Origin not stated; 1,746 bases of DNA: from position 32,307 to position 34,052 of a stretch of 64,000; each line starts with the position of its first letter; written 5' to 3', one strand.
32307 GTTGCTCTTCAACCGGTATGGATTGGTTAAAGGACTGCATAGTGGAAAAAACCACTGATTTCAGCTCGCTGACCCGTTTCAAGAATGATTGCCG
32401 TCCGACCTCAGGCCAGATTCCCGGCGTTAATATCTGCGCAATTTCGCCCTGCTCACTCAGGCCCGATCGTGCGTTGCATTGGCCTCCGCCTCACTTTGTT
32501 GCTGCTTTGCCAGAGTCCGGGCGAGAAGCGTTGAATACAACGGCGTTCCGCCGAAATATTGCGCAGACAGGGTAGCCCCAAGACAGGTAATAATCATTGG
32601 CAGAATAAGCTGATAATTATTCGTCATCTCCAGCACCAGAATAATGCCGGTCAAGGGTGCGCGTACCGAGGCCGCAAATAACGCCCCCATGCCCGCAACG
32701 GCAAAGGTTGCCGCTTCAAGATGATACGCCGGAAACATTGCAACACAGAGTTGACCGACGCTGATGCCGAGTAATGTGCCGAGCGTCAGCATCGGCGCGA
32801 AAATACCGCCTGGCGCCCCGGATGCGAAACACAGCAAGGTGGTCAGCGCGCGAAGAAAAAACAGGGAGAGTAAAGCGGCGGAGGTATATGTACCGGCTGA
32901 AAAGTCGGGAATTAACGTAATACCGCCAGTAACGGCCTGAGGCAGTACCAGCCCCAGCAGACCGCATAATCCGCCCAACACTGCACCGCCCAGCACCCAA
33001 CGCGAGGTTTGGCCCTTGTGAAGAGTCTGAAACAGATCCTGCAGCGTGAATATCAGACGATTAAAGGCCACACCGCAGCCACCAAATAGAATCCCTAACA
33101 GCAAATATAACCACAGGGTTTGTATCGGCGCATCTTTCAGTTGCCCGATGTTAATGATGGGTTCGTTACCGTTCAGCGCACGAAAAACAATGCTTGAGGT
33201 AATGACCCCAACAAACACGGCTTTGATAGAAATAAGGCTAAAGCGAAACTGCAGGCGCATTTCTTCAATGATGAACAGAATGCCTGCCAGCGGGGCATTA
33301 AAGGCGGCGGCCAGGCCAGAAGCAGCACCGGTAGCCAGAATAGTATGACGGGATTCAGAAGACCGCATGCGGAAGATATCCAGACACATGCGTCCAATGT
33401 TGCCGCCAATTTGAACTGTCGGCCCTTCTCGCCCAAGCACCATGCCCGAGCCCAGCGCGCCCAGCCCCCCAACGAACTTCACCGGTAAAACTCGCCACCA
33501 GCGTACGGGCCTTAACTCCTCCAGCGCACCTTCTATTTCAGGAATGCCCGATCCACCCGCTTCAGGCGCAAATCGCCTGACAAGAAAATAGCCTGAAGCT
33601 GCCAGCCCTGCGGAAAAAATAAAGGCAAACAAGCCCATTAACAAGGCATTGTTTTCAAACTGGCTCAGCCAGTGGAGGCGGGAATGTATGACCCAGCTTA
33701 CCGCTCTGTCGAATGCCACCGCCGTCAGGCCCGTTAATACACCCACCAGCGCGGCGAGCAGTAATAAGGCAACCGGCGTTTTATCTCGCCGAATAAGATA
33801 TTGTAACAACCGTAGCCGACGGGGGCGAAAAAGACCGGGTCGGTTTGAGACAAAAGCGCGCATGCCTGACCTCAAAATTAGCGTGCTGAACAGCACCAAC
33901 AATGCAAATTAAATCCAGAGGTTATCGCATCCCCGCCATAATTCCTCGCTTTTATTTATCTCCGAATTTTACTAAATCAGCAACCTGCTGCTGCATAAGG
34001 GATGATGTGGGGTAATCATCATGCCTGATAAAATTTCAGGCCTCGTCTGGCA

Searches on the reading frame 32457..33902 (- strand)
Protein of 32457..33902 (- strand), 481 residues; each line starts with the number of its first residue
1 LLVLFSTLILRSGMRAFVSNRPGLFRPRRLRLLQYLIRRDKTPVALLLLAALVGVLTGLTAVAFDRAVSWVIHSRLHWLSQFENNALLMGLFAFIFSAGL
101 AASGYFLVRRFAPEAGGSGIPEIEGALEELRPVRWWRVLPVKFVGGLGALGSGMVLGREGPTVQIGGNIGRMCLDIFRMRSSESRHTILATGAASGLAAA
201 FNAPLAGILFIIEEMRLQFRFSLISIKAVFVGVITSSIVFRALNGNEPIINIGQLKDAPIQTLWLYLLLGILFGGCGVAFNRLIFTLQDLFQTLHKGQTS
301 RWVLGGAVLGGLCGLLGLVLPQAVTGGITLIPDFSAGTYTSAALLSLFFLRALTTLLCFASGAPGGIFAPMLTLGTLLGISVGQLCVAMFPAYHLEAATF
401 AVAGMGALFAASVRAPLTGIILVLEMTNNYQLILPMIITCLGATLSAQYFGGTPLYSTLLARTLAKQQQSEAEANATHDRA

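Call 3: search_protein_families(library=pfam, proteins=[window:32457-33902:-], max_evalue=0.01)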
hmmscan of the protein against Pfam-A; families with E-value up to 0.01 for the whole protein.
window:32457-33902:- (481 aa): 1 family
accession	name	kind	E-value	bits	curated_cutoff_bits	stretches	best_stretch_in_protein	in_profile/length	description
PF00654.25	Voltage_CLC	-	1.8e-98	330.4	24.8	1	105-446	6-344/346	Voltage gated chloride channel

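Call 4: search_protein_families(library=ncbifam, proteins=[window:32457-33902:-], max_evalue=0.01)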
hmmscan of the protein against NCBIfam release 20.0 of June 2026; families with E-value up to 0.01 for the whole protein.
window:32457-33902:- (481 aa): 3 families
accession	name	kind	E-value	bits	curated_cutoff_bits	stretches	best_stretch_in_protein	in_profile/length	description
NF003640.0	PRK05277.1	equivalog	3.5e-208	692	350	1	28-476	15-463/471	H(+)/Cl(-) exchange transporter ClcA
NF002505.0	PRK01862.1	equivalog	8.8e-50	169.9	482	1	29-474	7-446/577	ClcB-like voltage-gated chloride channel protein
NF002437.0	PRK01610.1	equivalog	2.9e-29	102.4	425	1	141-450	113-415/429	voltage-gated ClC-type chloride channel ClcB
